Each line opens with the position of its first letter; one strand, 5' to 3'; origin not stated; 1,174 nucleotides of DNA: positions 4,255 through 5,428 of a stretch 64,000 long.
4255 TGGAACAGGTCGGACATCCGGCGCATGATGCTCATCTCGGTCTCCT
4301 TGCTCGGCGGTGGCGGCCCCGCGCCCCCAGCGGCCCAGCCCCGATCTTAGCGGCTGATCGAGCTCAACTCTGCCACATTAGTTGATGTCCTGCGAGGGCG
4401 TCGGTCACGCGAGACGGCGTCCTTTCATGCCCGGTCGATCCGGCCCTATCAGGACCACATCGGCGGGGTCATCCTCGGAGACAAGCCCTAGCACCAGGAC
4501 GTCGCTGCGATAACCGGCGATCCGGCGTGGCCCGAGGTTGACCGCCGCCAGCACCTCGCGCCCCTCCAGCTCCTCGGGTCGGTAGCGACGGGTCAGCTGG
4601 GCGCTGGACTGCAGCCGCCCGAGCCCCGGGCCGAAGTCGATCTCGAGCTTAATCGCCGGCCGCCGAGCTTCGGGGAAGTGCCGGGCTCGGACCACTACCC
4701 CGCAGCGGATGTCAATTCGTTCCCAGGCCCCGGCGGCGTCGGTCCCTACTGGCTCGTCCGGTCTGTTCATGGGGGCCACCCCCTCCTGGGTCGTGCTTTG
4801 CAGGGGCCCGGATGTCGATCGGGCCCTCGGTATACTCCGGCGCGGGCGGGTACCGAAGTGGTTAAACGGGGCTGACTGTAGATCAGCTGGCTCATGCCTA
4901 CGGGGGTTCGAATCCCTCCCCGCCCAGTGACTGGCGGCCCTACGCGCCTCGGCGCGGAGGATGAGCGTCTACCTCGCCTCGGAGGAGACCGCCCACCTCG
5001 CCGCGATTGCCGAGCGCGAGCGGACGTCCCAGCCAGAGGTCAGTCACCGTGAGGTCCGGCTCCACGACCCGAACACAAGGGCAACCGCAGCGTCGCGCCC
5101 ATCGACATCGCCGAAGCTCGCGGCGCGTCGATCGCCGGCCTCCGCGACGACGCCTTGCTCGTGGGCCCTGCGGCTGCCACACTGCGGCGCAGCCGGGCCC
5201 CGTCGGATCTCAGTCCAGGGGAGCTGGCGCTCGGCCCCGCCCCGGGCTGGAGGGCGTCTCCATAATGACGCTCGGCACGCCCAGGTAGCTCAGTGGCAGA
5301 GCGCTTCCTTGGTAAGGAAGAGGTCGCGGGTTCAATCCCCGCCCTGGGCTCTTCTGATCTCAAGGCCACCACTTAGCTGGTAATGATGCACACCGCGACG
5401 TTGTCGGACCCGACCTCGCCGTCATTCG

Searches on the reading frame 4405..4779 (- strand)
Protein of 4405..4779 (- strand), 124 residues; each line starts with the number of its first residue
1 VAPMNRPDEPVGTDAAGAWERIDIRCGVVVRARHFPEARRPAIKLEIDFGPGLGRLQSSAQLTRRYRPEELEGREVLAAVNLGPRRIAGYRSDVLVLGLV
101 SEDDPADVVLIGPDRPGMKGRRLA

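Call 21: find_homologous_proteins(query=window:4405-4779:-, max_evalue=1e-10)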
Query window:4405-4779:- (124 aa): 422 proteins with E <= 1e-10 among 515 candidates; the best 120 are listed.
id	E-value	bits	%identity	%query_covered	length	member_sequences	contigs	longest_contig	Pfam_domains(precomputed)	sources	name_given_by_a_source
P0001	1.1e-72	260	100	98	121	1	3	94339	PF01588.27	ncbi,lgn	ncbi:MAG: tRNA-binding protein [Candidatus Dormibacteria bacterium]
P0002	2.4e-40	155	66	95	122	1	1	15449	PF01588.27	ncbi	-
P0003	5.1e-38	148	61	94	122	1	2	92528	PF01588.27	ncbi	ncbi:MAG: tRNA-binding protein [Candidatus Dormibacteria bacterium]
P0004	1.5e-35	140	63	86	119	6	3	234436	PF01588.27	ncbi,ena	-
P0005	7.5e-35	137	65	85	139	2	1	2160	PF01588.27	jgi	jgi:tRNA-binding protein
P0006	2.6e-34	136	62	97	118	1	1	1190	PF01588.27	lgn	-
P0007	1.3e-33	133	66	83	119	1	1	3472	PF01588.27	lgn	-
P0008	6.7e-33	131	60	90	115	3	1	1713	PF01588.27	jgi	-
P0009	1.3e-32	130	65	84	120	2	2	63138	PF01588.27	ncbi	ncbi:MAG: tRNA-binding protein [Candidatus Dormibacteria bacterium]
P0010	1.7e-32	130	57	97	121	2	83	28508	PF01588.27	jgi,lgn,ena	-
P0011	1.8e-32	130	59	90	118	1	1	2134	PF01588.27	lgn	-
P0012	2.6e-32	129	61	90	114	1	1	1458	PF01588.27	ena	-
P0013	5.8e-32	128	64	80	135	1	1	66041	PF01588.27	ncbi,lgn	-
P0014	1.0e-31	127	62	85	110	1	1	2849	PF01588.27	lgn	-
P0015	1.1e-31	127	64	82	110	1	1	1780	PF01588.27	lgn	-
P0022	5.2e-31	125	62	86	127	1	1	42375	PF01588.27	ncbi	-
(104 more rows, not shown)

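Call 22: find_encoding_contigs(protein=P0001, flank=10000, max_places=6)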
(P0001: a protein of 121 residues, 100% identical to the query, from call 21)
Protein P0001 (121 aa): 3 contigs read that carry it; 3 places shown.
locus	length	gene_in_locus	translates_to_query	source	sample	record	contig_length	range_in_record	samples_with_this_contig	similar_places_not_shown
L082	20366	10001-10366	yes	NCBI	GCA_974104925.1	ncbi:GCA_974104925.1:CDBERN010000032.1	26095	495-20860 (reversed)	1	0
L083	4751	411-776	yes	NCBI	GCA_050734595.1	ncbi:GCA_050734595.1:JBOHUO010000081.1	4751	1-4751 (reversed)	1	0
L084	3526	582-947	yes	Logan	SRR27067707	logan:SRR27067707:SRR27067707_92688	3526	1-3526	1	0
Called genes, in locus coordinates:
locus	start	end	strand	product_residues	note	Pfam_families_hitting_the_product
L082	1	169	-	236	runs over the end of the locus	PF00687:Ribosomal_L1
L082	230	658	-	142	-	PF03946:Ribosomal_L11_N, PF00298:Ribosomal_L11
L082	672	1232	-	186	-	PF02357:NusG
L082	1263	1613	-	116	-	PF00584:SecE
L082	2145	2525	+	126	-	-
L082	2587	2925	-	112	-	PF03795:YCII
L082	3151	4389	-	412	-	PF07690:MFS_1, PF05977:MFS_3 (weak)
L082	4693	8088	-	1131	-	PF00211:Guanylate_cyc, PF13181:TPR_8 (faint), PF13191:AAA_16, PF13176:TPR_7 (faint), PF17874:TPR_MalT (faint), PF00515:TPR_1 (faint), PF07719:TPR_2 (faint), PF13424:TPR_12 (weak), +1 more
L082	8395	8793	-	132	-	-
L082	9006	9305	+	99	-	PF13683:rve_3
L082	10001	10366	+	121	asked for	PF01588:tRNA_bind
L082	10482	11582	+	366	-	PF04012:PspA_IM30, PF22743:PspAA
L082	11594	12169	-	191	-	PF22742:PspAB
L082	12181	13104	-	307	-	PF01435:Peptidase_M48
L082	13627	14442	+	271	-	PF04012:PspA_IM30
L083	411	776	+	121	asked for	PF01588:tRNA_bind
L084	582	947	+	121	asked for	PF01588:tRNA_bind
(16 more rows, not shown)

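Call 23: find_encoding_contigs(protein=P0022, flank=10000, max_places=4)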
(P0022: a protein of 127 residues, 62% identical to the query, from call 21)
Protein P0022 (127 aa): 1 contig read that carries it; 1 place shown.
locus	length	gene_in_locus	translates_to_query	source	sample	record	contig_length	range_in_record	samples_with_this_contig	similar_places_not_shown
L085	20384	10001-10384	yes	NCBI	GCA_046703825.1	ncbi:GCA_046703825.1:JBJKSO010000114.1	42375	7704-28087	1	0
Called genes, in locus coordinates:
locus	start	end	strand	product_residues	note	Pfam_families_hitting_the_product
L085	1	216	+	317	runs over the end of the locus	PF01509:TruB_N, PF16198:TruB_C_2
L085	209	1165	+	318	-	PF06574:FAD_syn, PF01687:Flavokinase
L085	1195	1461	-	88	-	-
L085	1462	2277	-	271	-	PF04012:PspA_IM30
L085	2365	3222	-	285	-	-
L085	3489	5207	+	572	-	PF00664:ABC_membrane, PF00005:ABC_tran (weak)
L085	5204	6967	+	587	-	PF00664:ABC_membrane, PF00005:ABC_tran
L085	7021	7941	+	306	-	PF01435:Peptidase_M48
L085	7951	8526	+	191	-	PF22742:PspAB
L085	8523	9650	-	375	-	PF04012:PspA_IM30, PF22743:PspAA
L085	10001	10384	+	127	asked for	PF01588:tRNA_bind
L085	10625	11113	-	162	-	-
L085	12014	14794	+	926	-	PF02012:BNR (faint), PF13088:BNR_2 (faint), PF25852:DUF6242_C (faint), PF15902:Sortilin-Vps10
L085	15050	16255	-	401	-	PF07690:MFS_1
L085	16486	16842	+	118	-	PF12840:HTH_20, PF01022:HTH_5, PF12802:MarR_2 (weak), PF13412:HTH_24 (weak), PF01047:MarR (weak)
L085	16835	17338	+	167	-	PF10604:Polyketide_cyc2 (weak), PF08327:AHSA1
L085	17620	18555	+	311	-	PF24827:AstE_AspA_cat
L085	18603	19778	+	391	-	PF01266:DAO, PF01593:Amino_oxidase (faint)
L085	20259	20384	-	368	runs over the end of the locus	PF08240:ADH_N, PF16912:Glu_dehyd_C (weak), PF00107:ADH_zinc_N, PF13602:ADH_zinc_N_2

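Call 24: find_encoding_contigs(protein=P0003, flank=10000, max_places=4)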
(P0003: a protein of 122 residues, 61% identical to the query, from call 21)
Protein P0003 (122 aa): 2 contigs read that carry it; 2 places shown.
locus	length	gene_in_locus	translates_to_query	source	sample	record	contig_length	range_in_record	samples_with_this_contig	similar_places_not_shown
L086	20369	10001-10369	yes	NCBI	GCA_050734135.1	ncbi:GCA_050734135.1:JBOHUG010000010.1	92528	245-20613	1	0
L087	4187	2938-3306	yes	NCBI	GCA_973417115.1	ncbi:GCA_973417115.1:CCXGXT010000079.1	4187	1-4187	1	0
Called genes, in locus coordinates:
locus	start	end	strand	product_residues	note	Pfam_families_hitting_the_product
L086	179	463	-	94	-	PF13470:PIN_3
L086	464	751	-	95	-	PF22180:RH3_dom (weak)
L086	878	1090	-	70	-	-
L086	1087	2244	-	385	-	-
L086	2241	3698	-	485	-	PF01580:FtsK_SpoIIIE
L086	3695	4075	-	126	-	PF00436:SSB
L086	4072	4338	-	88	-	-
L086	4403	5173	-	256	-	PF00392:GntR, PF07702:UTRA (faint)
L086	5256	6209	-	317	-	PF00589:Phage_integrase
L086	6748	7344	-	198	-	PF04978:MST, PF12867:DinB_2 (weak)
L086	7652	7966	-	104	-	-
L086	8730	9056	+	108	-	PF13545:HTH_Crp_2 (weak), PF25213:HVO_A0261_N (weak), PF01022:HTH_5, PF01978:TrmB (weak), PF12802:MarR_2, PF12840:HTH_20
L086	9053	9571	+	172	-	PF08327:AHSA1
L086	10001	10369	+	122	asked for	PF01588:tRNA_bind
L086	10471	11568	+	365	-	PF04012:PspA_IM30, PF22743:PspAA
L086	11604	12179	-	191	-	PF22742:PspAB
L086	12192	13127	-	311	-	PF01435:Peptidase_M48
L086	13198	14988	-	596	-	PF00664:ABC_membrane, PF00005:ABC_tran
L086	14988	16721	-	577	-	PF00664:ABC_membrane, PF00005:ABC_tran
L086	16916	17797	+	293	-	PF04012:PspA_IM30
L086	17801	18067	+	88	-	-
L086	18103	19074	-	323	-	PF06574:FAD_syn, PF01687:Flavokinase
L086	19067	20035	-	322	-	PF01509:TruB_N, PF16198:TruB_C_2 (weak)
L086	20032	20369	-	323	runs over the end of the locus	PF01368:DHH, PF02272:DHHA1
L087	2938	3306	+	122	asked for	PF01588:tRNA_bind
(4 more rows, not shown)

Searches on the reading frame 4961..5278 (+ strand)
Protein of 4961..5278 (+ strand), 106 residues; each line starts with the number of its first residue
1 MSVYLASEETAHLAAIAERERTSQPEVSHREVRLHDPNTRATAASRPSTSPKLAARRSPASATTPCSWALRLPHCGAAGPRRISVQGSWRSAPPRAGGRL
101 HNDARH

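Call 40: search_protein_families(library=ncbifam, proteins=[window:4961-5278:+], max_evalue=0.01)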
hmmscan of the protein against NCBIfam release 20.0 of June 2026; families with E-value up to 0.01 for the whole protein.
window:4961-5278:+ (106 aa): 0 families

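Call 61: search_protein_families(library=pfam, proteins=[window:4961-5278:+], max_evalue=1)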
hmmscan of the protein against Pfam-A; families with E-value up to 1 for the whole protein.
window:4961-5278:+ (106 aa): 0 families
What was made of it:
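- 4927..5278 (.): 352-nt lineage-specific spacer between tRNA-Tyr and tRNA-Thr. It shows coding-like GC3 periodicity but matches no protein family. No Pfam or NCBIfam hit (calls 40, 61).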
